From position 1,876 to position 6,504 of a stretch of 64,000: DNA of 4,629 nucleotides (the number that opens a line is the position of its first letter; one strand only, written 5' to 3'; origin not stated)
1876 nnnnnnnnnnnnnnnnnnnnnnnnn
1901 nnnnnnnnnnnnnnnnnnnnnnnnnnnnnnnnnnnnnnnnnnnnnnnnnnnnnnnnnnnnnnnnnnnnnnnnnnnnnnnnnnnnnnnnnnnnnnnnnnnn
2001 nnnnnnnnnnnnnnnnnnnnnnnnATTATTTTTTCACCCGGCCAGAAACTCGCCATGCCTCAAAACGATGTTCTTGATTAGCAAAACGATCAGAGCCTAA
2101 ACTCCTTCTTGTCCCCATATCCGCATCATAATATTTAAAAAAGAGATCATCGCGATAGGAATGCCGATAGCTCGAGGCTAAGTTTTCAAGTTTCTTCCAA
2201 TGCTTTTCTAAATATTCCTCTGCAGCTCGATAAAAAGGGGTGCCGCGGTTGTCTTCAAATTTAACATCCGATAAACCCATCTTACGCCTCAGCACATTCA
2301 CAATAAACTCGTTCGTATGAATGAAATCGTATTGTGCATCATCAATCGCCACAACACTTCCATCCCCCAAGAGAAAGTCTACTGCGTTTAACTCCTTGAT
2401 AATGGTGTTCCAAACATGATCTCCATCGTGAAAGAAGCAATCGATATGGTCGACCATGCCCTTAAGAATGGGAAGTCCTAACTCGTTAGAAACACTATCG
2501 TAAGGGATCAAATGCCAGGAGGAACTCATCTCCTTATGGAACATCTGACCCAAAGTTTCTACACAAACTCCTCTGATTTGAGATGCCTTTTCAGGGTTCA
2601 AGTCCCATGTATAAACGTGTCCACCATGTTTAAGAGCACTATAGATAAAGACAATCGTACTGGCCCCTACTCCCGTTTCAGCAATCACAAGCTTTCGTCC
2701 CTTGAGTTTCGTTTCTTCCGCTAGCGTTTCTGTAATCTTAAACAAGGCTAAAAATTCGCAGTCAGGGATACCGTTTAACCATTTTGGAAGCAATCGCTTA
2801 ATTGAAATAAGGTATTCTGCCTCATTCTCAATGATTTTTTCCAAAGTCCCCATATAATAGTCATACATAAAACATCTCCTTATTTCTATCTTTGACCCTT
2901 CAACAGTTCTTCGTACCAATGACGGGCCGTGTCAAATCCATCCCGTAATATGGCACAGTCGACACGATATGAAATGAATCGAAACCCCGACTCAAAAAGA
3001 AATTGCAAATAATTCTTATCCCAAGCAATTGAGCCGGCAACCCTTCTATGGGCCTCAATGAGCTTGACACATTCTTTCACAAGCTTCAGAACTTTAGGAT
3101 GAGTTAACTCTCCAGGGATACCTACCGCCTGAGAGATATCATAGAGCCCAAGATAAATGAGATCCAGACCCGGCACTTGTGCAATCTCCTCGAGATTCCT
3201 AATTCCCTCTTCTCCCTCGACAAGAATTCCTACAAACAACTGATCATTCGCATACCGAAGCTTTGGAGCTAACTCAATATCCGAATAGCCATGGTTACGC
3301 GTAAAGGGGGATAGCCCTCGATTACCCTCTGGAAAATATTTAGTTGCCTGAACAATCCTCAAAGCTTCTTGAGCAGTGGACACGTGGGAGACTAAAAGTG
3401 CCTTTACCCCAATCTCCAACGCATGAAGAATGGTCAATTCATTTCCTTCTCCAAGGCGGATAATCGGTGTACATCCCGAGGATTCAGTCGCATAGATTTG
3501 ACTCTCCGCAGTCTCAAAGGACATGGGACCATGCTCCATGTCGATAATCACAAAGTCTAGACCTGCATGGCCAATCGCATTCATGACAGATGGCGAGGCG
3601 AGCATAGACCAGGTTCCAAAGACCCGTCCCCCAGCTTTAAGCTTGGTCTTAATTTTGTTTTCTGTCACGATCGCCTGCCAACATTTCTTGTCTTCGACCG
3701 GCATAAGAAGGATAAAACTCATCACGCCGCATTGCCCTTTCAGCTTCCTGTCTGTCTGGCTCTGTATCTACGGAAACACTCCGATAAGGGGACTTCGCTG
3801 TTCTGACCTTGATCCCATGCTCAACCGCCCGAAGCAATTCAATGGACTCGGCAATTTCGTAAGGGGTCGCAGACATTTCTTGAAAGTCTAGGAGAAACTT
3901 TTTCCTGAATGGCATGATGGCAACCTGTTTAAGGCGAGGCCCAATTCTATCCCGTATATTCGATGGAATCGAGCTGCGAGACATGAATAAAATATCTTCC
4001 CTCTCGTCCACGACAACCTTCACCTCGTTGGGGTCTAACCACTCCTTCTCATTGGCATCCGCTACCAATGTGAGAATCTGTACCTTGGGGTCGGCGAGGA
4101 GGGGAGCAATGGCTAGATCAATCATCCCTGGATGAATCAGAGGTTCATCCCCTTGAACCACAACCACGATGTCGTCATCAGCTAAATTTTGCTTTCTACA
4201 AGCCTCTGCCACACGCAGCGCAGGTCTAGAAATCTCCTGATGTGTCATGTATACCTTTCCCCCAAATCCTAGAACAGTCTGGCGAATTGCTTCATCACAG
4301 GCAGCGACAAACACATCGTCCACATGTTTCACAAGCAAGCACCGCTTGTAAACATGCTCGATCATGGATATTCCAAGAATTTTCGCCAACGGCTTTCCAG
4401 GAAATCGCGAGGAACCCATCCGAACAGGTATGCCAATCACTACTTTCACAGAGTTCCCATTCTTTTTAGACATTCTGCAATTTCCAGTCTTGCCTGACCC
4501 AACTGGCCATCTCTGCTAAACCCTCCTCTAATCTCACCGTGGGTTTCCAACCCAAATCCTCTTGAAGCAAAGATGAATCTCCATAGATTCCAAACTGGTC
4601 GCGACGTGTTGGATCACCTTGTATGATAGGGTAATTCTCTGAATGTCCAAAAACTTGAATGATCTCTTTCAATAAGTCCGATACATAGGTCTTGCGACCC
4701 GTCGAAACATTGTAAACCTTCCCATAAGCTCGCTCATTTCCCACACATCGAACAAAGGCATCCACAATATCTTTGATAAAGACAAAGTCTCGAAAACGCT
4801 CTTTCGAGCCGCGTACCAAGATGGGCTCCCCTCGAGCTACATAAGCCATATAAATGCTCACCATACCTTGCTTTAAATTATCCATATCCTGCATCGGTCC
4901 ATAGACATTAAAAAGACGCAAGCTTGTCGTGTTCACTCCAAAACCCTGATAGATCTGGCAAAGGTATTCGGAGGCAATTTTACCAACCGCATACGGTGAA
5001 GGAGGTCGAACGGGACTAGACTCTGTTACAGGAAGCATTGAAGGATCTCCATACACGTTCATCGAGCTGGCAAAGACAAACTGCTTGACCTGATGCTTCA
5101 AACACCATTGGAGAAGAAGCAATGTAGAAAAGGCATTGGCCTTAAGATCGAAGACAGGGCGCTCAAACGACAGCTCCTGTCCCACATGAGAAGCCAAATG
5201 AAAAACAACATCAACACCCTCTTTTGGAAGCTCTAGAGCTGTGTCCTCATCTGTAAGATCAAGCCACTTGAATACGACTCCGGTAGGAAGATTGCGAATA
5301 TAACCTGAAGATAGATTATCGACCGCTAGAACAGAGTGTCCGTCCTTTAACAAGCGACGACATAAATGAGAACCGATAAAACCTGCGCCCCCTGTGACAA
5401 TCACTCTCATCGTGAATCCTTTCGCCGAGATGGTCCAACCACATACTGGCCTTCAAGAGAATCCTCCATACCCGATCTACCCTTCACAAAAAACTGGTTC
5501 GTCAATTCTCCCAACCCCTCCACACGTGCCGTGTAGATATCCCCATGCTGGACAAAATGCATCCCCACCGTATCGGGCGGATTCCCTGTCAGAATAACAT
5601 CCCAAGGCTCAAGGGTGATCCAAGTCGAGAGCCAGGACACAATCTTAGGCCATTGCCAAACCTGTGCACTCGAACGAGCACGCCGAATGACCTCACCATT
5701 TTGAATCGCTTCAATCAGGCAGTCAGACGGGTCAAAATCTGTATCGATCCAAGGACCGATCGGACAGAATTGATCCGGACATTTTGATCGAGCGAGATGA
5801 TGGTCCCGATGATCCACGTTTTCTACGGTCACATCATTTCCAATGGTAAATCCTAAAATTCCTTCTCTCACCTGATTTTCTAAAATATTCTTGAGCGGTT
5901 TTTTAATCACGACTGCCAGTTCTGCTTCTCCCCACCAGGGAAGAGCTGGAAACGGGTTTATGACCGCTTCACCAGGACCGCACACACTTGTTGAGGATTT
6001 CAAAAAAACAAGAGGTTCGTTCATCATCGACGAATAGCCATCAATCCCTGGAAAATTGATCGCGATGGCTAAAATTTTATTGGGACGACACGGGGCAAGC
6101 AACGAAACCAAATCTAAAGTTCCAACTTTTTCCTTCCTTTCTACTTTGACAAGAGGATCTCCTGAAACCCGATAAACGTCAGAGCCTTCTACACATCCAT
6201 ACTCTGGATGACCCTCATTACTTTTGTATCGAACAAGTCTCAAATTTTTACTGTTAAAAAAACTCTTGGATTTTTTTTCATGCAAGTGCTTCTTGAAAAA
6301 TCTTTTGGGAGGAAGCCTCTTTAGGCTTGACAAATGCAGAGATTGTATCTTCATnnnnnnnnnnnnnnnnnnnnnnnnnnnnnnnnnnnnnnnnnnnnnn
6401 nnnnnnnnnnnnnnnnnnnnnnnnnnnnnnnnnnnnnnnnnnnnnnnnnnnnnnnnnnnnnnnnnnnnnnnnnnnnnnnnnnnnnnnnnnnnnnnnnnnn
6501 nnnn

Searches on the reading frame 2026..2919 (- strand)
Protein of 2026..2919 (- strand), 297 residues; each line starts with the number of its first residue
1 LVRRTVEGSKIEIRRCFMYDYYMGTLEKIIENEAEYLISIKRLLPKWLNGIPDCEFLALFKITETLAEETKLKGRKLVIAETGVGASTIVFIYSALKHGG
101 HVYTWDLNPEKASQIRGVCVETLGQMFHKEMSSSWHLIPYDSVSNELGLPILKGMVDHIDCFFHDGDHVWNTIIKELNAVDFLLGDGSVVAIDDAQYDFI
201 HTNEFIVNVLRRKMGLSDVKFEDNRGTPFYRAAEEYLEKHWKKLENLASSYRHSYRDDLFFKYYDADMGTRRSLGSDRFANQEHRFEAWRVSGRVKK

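Call 6: search_protein_families(library=pfam, proteins=[window:2026-2919:-])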
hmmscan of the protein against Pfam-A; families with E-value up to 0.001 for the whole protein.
window:2026-2919:- (297 aa): 1 family
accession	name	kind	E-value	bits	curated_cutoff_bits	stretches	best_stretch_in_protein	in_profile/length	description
PF13578.12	Methyltransf_24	-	1.5e-08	35.9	26.3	1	81-194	2-104/105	Methyltransferase domain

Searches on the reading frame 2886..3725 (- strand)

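Call 6: search_protein_families(library=pfam, proteins=[window:2886-3725:-])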
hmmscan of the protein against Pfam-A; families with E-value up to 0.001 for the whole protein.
window:2886-3725:- (279 aa): 1 family
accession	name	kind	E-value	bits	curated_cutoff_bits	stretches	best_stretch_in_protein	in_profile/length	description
PF03328.21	HpcH_HpaI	-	1.8e-28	99.7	25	1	37-256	3-214/221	HpcH/HpaI aldolase/citrate lyase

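Call 58: search_protein_families(library=ncbifam, max_evalue=1e-20, proteins=[window:2886-3725:-])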
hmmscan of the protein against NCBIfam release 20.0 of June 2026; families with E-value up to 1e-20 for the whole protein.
window:2886-3725:- (279 aa): 4 families
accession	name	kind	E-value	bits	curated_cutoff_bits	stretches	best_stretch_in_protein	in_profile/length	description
TIGR02311.1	HpaI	equivalog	1.9e-46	158.5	368.8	1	23-264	1-241/249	4-hydroxy-2-oxoheptanedioate aldolase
NF007849.0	PRK10558.1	equivalog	1.5e-41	142.5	393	1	20-265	5-248/256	2-dehydro-3-deoxyglucarate aldolase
TIGR03239.1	GarL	equivalog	1.3e-40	139.5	406.75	1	23-267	1-243/249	2-dehydro-3-deoxyglucarate aldolase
NF007521.0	PRK10128.1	equivalog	2.2e-34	119.2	441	1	21-266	5-249/267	2-keto-3-deoxy-L-rhamnonate aldolase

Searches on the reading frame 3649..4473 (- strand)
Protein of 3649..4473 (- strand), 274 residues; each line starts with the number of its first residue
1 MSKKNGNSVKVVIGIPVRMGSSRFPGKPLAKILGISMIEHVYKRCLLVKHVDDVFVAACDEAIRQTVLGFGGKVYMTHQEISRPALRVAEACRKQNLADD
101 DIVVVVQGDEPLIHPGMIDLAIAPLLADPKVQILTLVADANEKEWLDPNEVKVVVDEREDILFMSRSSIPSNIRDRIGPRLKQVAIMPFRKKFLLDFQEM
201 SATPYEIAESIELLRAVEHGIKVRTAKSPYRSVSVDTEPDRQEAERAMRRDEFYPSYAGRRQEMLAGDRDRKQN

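Call 6: search_protein_families(library=pfam, proteins=[window:3649-4473:-])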
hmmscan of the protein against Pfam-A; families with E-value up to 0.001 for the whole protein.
window:3649-4473:- (274 aa): 2 families
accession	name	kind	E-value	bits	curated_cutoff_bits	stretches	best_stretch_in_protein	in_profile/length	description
PF02348.25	CTP_transf_3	-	2.7e-42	145.5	22.6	1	15-222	4-216/217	Cytidylyltransferase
PF12804.13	NTP_transf_3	-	5.8e-09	36.8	27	1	18-126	11-112/160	MobA-like NTP transferase domain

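Call 58: search_protein_families(library=ncbifam, max_evalue=1e-20, proteins=[window:3649-4473:-])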
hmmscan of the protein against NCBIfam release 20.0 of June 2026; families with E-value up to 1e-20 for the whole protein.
window:3649-4473:- (274 aa): 5 families
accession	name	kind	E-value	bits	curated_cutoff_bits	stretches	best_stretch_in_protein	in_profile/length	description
NF009905.0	PRK13368.1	subfamily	1.1e-75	254.2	255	1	10-251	2-241/243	3-deoxy-manno-octulosonate cytidylyltransferase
NF003952.0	PRK05450.1-5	subfamily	4.5e-68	229.1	193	1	10-250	2-247/250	3-deoxy-manno-octulosonate cytidylyltransferase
NF003950.0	PRK05450.1-3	subfamily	1e-57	195.3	234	1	10-251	2-245/248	3-deoxy-manno-octulosonate cytidylyltransferase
NF003948.0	PRK05450.1-1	equivalog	1.6e-41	142.2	281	1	9-249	4-244/248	3-deoxy-manno-octulosonate cytidylyltransferase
TIGR00466.1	kdsB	equivalog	1.7e-41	142.2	155.2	1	11-240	3-239/241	3-deoxy-manno-octulosonate cytidylyltransferase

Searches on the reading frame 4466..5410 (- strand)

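Call 6: search_protein_families(library=pfam, proteins=[window:4466-5410:-])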
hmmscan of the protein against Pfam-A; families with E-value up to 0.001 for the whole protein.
window:4466-5410:- (314 aa): 7 families
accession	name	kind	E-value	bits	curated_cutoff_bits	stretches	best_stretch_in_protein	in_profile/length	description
PF01370.27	Epimerase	-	3.9e-55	187.3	20.9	1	3-235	1-239/240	NAD dependent epimerase/dehydratase family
PF16363.11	GDP_Man_Dehyd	-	8.4e-49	167.2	27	1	4-301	1-332/332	GDP-mannose 4,6 dehydratase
PF01073.25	3Beta_HSD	-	1.4e-17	64.1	22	1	4-257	1-271/280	3-beta hydroxysteroid dehydrogenase/isomerase family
PF02719.21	Polysacc_synt_2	-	2.8e-10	40.3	20.2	1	3-260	1-253/293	Polysaccharide biosynthesis protein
PF07993.18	NAD_binding_4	-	1.3e-09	38.1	20.1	1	63-188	86-228/258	Male sterility protein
PF04321.23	RmlD_sub_bind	-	1.1e-08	34.9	27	1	1-172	1-154/287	RmlD substrate binding domain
PF13460.12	NAD_binding_10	-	7e-07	29.7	27.2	1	7-125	1-108/184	NAD(P)H-binding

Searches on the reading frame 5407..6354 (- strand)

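Call 6: search_protein_families(library=pfam, proteins=[window:5407-6354:-])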
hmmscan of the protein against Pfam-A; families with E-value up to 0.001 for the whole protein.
window:5407-6354:- (315 aa): 2 families
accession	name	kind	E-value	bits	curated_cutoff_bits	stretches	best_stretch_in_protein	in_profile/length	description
PF01557.24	FAA_hydrolase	-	8.9e-39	133.8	23.9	1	112-288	30-213/214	Fumarylacetoacetate (FAA) hydrolase C-terminal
PF10370.14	Rv2993c-like_N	-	1.3e-06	29.7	21.3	1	39-88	2-50/50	Rv2993c-like, N-terminal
